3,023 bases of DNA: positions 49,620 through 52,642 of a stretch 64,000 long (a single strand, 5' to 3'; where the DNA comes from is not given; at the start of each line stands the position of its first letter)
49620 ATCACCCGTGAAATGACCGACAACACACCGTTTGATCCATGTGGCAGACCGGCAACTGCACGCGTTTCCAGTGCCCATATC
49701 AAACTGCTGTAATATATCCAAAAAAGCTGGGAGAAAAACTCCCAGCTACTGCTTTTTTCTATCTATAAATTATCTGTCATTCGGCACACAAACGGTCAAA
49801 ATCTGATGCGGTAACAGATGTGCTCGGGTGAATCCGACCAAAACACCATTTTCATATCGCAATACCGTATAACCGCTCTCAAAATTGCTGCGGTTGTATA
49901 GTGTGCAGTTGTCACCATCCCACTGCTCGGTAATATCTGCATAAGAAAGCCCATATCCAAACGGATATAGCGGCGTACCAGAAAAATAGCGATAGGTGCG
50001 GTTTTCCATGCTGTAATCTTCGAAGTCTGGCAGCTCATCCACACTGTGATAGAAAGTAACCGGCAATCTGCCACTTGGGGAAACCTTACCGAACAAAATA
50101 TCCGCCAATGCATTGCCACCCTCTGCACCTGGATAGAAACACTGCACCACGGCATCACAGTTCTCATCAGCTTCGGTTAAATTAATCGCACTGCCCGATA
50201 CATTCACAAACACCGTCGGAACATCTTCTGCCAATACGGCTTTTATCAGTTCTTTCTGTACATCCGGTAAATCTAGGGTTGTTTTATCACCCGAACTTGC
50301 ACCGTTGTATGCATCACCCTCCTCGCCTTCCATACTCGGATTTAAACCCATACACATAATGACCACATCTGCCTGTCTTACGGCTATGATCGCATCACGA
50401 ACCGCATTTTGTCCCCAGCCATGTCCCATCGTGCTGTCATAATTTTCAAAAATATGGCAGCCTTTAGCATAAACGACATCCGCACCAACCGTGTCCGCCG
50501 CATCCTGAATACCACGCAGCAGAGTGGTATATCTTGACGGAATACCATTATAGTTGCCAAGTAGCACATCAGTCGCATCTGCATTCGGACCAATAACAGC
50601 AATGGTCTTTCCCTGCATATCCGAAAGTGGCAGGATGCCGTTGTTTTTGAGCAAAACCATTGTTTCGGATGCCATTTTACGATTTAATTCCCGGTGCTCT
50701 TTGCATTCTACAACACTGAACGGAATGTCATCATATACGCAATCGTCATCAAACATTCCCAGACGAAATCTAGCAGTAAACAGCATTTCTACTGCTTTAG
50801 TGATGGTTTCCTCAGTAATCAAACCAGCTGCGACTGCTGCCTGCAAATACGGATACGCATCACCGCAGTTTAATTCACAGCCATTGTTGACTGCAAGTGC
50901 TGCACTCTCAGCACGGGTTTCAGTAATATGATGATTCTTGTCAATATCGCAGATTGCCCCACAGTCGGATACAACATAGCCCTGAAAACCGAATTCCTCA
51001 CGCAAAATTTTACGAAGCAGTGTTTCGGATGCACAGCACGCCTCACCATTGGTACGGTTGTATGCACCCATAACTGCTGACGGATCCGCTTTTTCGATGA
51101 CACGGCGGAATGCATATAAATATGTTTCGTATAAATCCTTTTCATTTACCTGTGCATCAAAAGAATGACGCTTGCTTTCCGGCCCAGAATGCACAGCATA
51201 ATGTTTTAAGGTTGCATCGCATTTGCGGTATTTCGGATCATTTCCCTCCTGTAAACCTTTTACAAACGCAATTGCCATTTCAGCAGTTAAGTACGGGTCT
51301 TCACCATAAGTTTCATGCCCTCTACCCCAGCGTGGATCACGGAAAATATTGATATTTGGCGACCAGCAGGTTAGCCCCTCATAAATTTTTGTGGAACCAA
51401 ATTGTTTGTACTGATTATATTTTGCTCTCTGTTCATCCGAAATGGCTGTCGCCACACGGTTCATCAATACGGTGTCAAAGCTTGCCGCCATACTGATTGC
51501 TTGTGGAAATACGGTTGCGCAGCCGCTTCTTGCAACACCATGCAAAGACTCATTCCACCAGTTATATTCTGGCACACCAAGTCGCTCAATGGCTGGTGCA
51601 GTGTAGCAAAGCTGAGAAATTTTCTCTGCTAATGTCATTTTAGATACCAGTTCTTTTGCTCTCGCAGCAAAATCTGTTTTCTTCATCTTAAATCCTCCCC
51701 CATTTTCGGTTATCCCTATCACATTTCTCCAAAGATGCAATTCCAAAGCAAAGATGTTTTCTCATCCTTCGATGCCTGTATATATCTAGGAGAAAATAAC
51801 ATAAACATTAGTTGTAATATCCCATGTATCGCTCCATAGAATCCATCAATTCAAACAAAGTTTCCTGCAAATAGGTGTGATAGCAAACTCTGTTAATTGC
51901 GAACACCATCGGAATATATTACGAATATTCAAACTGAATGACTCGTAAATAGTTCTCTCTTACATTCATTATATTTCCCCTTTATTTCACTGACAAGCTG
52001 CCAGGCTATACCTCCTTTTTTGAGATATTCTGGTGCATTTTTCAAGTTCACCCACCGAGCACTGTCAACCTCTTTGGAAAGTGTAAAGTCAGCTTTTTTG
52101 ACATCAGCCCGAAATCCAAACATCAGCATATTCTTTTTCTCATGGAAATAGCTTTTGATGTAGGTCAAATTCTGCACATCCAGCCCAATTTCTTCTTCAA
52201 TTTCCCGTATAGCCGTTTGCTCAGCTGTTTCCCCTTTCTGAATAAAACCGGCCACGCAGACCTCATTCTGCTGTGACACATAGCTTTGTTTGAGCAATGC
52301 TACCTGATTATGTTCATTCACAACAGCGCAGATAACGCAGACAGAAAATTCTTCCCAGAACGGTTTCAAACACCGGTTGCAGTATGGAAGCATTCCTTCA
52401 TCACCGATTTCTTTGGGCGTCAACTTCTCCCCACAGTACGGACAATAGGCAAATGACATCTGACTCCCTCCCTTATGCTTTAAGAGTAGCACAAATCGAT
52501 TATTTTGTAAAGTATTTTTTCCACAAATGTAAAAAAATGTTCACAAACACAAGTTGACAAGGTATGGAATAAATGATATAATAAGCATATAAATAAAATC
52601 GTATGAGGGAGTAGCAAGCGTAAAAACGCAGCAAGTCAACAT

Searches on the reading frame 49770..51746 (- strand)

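Call 8: search_protein_families(library=ncbifam, proteins=[window:49770-51746:-])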
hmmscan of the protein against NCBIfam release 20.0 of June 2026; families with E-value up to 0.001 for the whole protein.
window:49770-51746:- (658 aa): 8 families
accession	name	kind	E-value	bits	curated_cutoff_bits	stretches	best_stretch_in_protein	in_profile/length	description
NF041776.1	xylosidase_Xyl3A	equivalog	3.2e-227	756.5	1250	2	19-435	6-427/846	xylan 1,4-beta-xylosidase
NF041579.1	betaxyl_Flavo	equivalog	1.9e-103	347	1350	1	21-605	28-600/716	beta-xylosidase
NF052329.1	XyloArabinsidase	equivalog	2e-99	333.7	1050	1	54-607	87-619/750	beta-xylosidase/alpha-l-arabinosidase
NF011678.0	PRK15098.1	equivalog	1.2e-89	301.8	666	1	75-605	115-651/765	beta-glucosidase BglX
NF052331.1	Bet13-16Glucosase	equivalog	9.1e-83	278.7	1330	1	55-605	72-634/750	exo-beta-d-1,3/1,6-glucosidase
NF041610.1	alph_arabinopyran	equivalog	1e-69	235.5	1300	1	71-605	52-541/738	exo-alpha-(1->6)-L-arabinopyranosidase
NF052330.1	BetGlucosiCelf0468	equivalog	1e-48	166.2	1300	2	74-424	51-380/817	beta-d-glucosidase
NF003740.0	PRK05337.1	equivalog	6.9e-08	32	207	1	143-292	134-277/340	beta-N-acetylhexosaminidase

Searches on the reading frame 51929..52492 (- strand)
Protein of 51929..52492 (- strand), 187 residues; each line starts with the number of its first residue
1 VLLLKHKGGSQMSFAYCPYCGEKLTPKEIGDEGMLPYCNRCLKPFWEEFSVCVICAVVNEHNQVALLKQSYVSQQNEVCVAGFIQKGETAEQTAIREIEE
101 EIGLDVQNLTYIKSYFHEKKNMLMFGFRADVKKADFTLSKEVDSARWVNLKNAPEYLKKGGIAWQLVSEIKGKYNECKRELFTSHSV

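Call 8: search_protein_families(library=ncbifam, proteins=[window:51929-52492:-])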
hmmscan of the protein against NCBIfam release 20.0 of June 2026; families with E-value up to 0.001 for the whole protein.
window:51929-52492:- (187 aa): 16 families
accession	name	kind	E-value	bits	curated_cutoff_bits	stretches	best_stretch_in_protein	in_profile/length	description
NF001299.0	PRK00241.1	equivalog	1.4e-27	96.9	158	1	13-170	101-255/263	NAD(+) diphosphatase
TIGR00586.1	mutt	equivalog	2.3e-07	30.9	97.9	1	56-152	11-110/129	8-oxo-dGTP diphosphatase MutT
NF008044.0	PRK10776.1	equivalog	8e-07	29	148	1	70-152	27-109/130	8-oxo-dGTP diphosphatase MutT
NF041652.1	Nud_hyd_Dein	equivalog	2.7e-06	27.7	200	1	57-160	20-134/152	Nudix hydrolase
TIGR00052.1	TIGR00052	subfamily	3.9e-06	26.6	79.55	1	69-116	74-121/188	nudix-type nucleoside diphosphatase, YffH/AdpP family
NF006961.0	PRK09438.1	equivalog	3.9e-06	26.4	103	1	56-109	14-66/151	dihydroneopterin triphosphate diphosphatase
NF007834.0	PRK10546.1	equivalog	1.4e-05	24.9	156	1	52-156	5-112/135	pyrimidine (deoxy)nucleoside triphosphate diphosphatase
NF011922.0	PRK15393.1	equivalog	1.5e-05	24.7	152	1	71-149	63-143/182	NUDIX hydrolase YfcD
TIGR02705.1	nudix_YtkD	equivalog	1.6e-05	24.5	154.4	1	82-121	52-91/156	RNA deprotection pyrophosphohydrolase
NF008736.0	PRK11762.1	equivalog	2e-05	24.2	169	1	58-115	55-114/186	ADP compounds hydrolase NudE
NF008003.0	PRK10729.1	equivalog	6.3e-05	22.3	248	1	79-116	94-131/210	ADP-ribose diphosphatase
NF001934.0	PRK00714.1-1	equivalog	7e-05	22.3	241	1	53-113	11-69/176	RNA pyrophosphohydrolase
NF052459.1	OxoGTPPhMutT1Mycb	equivalog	8.8e-05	21.7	475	1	81-157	35-113/292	8-oxo-(d)GTP phosphatase MutT1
NF006530.0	PRK08999.1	equivalog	0.00019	20.6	245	1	51-118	6-76/315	Nudix family hydrolase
NF001935.0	PRK00714.1-2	equivalog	0.00024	20.7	259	1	52-110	10-66/183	RNA pyrophosphohydrolase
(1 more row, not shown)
